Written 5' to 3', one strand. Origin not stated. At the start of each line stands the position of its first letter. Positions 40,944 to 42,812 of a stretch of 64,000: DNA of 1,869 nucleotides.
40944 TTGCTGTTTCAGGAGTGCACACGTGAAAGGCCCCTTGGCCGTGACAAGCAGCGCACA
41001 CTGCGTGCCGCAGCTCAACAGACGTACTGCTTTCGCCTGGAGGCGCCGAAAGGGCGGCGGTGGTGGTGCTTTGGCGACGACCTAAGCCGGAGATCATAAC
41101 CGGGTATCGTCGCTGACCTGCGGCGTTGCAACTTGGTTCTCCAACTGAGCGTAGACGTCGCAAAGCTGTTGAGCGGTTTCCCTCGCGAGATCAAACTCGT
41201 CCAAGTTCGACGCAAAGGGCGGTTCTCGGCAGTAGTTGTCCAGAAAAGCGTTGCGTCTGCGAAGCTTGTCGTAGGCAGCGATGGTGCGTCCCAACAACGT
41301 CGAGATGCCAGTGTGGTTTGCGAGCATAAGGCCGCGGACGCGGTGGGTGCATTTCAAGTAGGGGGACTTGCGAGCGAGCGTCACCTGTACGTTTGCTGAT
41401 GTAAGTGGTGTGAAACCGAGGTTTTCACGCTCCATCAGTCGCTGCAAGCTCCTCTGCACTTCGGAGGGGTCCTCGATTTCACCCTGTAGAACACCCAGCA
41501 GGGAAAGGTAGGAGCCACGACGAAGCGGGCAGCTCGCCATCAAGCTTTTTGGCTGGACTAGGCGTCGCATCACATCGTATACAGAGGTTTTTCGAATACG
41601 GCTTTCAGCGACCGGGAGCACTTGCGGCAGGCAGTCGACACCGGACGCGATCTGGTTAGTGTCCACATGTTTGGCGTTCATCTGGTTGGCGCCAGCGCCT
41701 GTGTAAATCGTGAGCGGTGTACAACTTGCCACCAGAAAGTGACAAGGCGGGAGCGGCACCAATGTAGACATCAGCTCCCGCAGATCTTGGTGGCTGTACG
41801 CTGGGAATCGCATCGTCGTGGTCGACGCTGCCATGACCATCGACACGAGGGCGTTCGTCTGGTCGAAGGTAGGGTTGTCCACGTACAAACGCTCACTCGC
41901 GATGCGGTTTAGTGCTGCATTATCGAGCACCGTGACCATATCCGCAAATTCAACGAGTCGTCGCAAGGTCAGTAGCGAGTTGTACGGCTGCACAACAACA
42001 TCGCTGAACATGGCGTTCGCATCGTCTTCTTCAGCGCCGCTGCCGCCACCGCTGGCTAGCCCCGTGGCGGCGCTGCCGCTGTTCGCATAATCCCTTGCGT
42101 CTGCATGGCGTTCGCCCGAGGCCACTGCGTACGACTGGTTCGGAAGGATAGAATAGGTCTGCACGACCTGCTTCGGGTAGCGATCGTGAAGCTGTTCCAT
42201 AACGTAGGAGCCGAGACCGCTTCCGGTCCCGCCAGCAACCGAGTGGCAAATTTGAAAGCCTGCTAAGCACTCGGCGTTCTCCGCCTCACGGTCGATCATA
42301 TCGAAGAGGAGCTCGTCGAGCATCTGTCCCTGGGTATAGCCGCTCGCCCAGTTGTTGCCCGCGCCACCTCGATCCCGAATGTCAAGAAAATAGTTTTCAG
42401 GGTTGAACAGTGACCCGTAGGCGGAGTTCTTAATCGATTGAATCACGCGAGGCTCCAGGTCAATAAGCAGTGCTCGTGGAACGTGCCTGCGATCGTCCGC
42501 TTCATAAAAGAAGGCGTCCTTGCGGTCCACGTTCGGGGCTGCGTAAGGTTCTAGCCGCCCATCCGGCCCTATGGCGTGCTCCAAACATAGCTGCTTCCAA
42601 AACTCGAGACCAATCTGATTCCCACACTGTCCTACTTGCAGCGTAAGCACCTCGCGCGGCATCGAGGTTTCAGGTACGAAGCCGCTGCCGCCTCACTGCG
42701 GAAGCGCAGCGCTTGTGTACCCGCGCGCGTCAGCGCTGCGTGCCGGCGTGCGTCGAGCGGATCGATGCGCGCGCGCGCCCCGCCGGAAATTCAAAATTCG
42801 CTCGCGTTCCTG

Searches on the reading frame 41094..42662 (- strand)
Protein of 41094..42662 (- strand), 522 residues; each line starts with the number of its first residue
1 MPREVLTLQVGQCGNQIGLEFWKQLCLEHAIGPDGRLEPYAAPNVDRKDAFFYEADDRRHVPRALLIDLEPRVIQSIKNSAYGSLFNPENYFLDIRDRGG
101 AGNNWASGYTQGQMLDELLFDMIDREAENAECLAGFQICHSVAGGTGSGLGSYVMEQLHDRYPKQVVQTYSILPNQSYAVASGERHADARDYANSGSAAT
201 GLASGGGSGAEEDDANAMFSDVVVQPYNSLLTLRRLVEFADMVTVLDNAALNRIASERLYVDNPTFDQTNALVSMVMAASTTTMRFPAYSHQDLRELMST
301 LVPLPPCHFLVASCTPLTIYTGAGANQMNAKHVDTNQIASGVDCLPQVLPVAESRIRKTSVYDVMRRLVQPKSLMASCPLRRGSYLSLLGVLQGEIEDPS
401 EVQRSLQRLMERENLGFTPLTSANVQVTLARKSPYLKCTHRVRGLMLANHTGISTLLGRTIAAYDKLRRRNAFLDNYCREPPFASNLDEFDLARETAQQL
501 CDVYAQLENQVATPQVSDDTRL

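Call 3: search_protein_families(library=pfam, proteins=[window:41094-42662:-], max_evalue=0.1)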
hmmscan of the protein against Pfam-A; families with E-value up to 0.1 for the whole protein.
window:41094-42662:- (522 aa): 5 families
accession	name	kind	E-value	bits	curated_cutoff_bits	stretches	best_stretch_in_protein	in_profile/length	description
PF00091.31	Tubulin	-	2.5e-51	175.1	33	2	4-177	1-153/190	Tubulin/FtsZ family, GTPase domain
PF03953.22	Tubulin_C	-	9.3e-27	94.1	26.6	1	353-459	18-123/126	Tubulin C-terminal domain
PF10644.15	Misat_Tub_SegII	-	0.008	16.9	26.5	1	3-78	1-74/115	Misato Segment II tubulin-like domain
PF13809.12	Tubulin_2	-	0.012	15.4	27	1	138-198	166-227/356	Tubulin like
PF14881.12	Tubulin_3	-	0.067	13.3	30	0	113-172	51-111/180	Tubulin domain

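Call 29: list_cluster_members(proteins=[window:41094-42662:-, window:37300-39264:+])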
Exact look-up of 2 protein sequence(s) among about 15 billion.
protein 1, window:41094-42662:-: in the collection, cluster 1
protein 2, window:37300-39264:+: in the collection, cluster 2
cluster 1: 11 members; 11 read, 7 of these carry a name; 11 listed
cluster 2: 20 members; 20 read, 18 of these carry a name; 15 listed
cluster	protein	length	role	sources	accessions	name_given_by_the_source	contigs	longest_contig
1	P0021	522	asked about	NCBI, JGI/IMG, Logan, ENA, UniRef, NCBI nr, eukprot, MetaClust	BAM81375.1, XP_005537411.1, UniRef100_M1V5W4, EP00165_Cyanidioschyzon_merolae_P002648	gamma-tubulin [Cyanidioschyzon merolae strain 10D] | tubulin gamma | Tubulin gamma chain n=1 Tax=Cyanidioschyzon merolae (strain NIES-3377 / 10D) TaxID=280699 ...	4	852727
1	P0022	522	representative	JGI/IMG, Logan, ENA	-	tubulin gamma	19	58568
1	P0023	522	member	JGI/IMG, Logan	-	tubulin gamma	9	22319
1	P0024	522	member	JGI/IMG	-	tubulin gamma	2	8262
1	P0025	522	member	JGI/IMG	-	tubulin gamma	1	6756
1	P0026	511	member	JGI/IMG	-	tubulin gamma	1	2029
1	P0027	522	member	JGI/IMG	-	tubulin gamma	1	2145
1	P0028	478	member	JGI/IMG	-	-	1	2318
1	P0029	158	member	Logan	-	-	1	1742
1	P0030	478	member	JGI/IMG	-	-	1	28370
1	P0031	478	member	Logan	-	-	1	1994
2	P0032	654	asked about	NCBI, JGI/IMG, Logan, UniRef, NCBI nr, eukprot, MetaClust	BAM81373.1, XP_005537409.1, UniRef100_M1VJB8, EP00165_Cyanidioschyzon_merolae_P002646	similar to oxysterol-binding protein [Cyanidioschyzon merolae strain 10D] | Similar to oxysterol-binding protein n=1 Tax=Cyanidioschyzon merolae (strain NIES-3377 / ... | XP_005537409.1 similar to oxysterol-binding protein [Cyanidioschyzon merolae strain 10D]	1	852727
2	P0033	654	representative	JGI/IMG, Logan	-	hypothetical protein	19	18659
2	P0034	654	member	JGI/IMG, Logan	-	hypothetical protein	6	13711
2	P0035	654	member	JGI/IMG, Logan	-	hypothetical protein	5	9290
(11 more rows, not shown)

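Call 33: find_encoding_contigs(protein=P0021, flank=5000, max_places=4)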
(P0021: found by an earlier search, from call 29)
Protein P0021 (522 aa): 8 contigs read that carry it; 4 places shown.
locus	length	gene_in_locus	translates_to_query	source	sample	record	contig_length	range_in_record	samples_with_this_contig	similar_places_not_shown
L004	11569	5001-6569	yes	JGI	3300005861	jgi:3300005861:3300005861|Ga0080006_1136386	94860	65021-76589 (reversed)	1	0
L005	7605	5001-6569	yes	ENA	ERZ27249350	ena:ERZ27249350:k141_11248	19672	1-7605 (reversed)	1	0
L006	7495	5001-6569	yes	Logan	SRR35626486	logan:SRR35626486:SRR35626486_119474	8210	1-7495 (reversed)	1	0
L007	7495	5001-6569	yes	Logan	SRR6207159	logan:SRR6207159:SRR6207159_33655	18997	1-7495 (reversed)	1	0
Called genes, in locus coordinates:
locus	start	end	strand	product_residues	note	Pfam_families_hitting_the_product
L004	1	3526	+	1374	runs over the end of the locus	PF14631:FancD2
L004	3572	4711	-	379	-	PF05859:Mis12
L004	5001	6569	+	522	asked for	PF00091:Tubulin, PF03953:Tubulin_C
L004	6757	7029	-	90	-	-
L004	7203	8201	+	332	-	-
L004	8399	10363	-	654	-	PF01237:Oxysterol_BP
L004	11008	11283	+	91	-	-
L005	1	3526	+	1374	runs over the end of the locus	PF14631:FancD2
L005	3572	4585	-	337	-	PF05859:Mis12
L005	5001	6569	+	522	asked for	PF00091:Tubulin, PF03953:Tubulin_C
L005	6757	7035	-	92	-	-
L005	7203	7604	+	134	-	?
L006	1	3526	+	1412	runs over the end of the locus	?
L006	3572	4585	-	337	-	PF05859:Mis12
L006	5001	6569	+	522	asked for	PF00091:Tubulin, PF03953:Tubulin_C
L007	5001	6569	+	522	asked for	PF00091:Tubulin, PF03953:Tubulin_C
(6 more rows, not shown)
